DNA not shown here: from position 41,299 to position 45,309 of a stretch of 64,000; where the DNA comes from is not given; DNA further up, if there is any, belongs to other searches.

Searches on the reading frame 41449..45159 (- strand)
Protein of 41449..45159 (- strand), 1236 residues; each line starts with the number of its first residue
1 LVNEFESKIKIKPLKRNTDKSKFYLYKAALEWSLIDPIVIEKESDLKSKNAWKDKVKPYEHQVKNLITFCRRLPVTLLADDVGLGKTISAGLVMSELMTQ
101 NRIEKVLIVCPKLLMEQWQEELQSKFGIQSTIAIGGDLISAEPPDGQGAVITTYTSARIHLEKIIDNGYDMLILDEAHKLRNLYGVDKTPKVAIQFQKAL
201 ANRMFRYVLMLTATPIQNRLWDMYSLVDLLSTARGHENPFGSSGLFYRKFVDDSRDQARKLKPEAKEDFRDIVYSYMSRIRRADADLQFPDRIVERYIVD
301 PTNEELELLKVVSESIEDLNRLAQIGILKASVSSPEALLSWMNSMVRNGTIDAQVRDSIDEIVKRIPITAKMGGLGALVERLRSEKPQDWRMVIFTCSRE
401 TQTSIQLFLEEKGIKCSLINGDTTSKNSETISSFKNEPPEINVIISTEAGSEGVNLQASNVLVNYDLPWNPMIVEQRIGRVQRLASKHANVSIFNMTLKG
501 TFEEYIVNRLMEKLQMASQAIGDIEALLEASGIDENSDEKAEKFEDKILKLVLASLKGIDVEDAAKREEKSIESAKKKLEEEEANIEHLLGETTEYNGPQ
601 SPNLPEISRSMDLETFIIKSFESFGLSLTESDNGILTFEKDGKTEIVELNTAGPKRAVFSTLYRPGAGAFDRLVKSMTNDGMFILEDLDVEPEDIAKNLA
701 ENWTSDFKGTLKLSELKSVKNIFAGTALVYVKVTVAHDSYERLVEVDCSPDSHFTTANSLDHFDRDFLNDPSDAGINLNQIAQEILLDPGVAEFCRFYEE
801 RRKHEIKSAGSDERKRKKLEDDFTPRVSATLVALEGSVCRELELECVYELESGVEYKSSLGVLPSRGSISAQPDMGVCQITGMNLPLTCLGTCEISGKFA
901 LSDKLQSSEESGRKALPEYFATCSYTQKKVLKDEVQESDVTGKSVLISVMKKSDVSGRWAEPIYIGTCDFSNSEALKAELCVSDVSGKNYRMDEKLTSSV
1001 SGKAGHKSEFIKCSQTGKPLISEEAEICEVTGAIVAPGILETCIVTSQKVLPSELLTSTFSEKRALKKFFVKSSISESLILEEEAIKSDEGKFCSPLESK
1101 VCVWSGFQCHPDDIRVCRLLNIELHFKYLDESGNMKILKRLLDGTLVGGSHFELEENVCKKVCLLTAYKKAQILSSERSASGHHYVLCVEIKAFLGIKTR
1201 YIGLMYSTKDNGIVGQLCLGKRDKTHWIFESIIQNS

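Call 8: search_protein_families(library=pfam, proteins=[window:41449-45159:-], max_evalue=0.01)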
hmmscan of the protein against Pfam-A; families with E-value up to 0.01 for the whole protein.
window:41449-45159:- (1236 aa): 4 families
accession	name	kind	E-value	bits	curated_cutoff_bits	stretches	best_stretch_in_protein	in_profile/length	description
PF00176.29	SNF2-rel_dom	-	7.7e-27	94.6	24.9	1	76-315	20-257/290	SNF2-related domain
PF00271.37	Helicase_C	-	1.4e-19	70.8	23.5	1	382-484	10-109/110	Helicase conserved C-terminal domain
PF04851.21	ResIII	-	2.4e-12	47.5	22.5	1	77-216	27-163/164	Type III restriction enzyme, res subunit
PF00270.35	DEAD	-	1.2e-09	38.5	26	1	78-218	19-163/167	DEAD/DEAH box helicase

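Call 25: search_protein_families(library=padloc, proteins=[window:41449-45159:-], max_evalue=0.01)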
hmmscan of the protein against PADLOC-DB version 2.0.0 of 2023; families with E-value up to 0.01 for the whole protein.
window:41449-45159:- (1236 aa): 56 families (the best 25 are shown)
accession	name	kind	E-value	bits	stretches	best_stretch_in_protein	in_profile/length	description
PDLC02500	BrxHI|BrxHII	-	2.2e-56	189.9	3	370-598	460-674/933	BrxHI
PDLC02623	DrmD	-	5.6e-54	181.3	2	377-531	518-670/1040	DrmD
PDLC02619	DrmD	-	6.8e-54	181.3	2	58-289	33-264/872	DrmD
PDLC02621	DrmD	-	4.5e-49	165.5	2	385-582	517-732/1040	DrmD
PDLC00659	HmaA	-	1.5e-46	156.8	2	387-522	510-647/1176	SNF2 helicase / DEAD-box helicase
PDLC02843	DpdE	-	6.9e-37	124.9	2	56-230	157-312/1091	DpdE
PDLC02620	DrmD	-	2e-36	123.4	2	10-229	54-281/1060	DrmD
PDLC02840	DpdE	-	8e-36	121.7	2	77-230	180-317/1091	DpdE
PDLC02193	PLD_Helicase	-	3.9e-35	119.2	3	439-537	752-850/905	-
PDLC00633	ZorD1|ZorD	-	7.2e-34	115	1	71-521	460-885/908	"SWI2/SNF2 helicase, Mrr-like nuclease"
PDLC02572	DrmA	-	7.5e-34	114.8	2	76-132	138-194/1043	DrmA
PDLC02634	DrmD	-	1e-33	114.2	2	69-232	103-273/900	DrmD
PDLC02504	BrxHI|BrxHII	-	2.8e-30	103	2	356-527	453-623/971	BrxHII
PDLC02632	DrmD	-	4.8e-30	102.6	2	76-132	143-199/662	DrmD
PDLC00631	ZorD1|ZorD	-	4.9e-29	98.7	1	42-517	426-906/1071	"SWI2/SNF2 helicase, Mrr-like nuclease"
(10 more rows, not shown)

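Call 26: search_protein_families(library=ncbifam, proteins=[window:41449-45159:-], max_evalue=0.01)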
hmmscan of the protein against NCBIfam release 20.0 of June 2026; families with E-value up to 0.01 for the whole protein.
window:41449-45159:- (1236 aa): 21 families
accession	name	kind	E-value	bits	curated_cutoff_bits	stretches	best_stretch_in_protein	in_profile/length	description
NF038317.1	DISARM_DrmD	equivalog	7.7e-63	213.2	610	3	384-593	501-707/1021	DISARM system SNF2-like helicase DrmD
NF038318.1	DISARM_DrmD_b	equivalog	1.3e-53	182.4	950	2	58-289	30-261/868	DISARM system SNF2-like helicase DrmD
NF041062.1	DpdE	equivalog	1.7e-51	175.2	500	2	77-231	174-313/1048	protein DpdE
NF042964.1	phospholipD_antiphage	equivalog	5.2e-51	174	1100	2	418-584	724-887/895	phospholipase D-like domain-containing anti-phage protein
NF003426.0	PRK04914.1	equivalog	2.4e-40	138.6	576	2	58-234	154-335/959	RNA polymerase-associated protein RapA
NF053675.1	pilus_reg_Snf2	equivalog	6.1e-31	107.4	1100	2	77-228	607-749/1029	pilus expression-regulating Snf2 family helicase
NF058637.1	helic_SCO1167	equivalog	1.4e-29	102.8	1200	1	77-528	492-917/932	SCO1167/SCO6262 family helicase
NF041790.1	anti-phage_ZorD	equivalog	3.7e-21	74.8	1500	2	149-486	706-1026/1035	type I Zorya anti-phage system protein ZorD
NF010337.0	PRK13766.1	equivalog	1.2e-14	53.5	610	2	369-583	347-563/781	Hef nuclease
NF008394.0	PRK11192.1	equivalog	1.8e-12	46.8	507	1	386-513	244-373/441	ATP-dependent RNA helicase SrmB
NF008744.0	PRK11776.1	equivalog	3e-10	39.3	524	1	373-500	228-352/460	ATP-dependent RNA helicase DbpA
NF053631.1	RNA_helic_CshA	equivalog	1.4e-08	34.1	646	1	382-515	232-364/434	degradosome RNA helicase CshA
NF053711.1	RNA_heli_RhlE1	exception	1.1e-06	27.8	750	1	350-493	206-347/434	RNA helicase RhlE1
NF002340.1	PRK01297.1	equivalog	1.3e-06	27.5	564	1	362-493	224-352/372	ATP-dependent RNA helicase RhlB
NF003419.0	PRK04837.1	equivalog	2.1e-06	26.7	588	1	385-494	254-360/424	ATP-dependent RNA helicase RhlB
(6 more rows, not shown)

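Call 27: search_protein_families(library=phrogs, proteins=[window:41449-45159:-], max_evalue=0.01)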
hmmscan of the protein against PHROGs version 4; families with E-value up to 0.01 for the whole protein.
window:41449-45159:- (1236 aa): 11 families
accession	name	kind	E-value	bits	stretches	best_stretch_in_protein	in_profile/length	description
phrog_62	-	DNA, RNA and nucleotide metabolism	7.9e-71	240.1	1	50-584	689-1181/1881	DNA helicase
phrog_23807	-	unknown function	6.6e-48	164.2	3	55-132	127-205/1053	-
phrog_26785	-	unknown function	3.9e-32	112.2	2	418-543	765-890/1087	-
phrog_16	-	DNA, RNA and nucleotide metabolism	4.7e-24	85.7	2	50-219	265-420/986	DNA helicase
phrog_29996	-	unknown function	1.4e-23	83.9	1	75-526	744-1169/1189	-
phrog_1685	-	unknown function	2.2e-21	75.9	2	430-550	1458-1579/2278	-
phrog_11801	-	other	4.8e-14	51.5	3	352-520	1330-1492/2269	DNA methyltransferase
phrog_21391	-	DNA, RNA and nucleotide metabolism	4.4e-06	25.1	1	418-492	1389-1462/2021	DNA helicase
phrog_21007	-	other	5e-05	22.6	1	440-532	73-166/857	DNA methyltransferase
phrog_6819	-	DNA, RNA and nucleotide metabolism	0.0001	21.9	1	79-181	42-147/645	Holliday junction branch migration helicase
phrog_9690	-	DNA, RNA and nucleotide metabolism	0.00037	20.6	1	404-516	174-291/306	DNA helicase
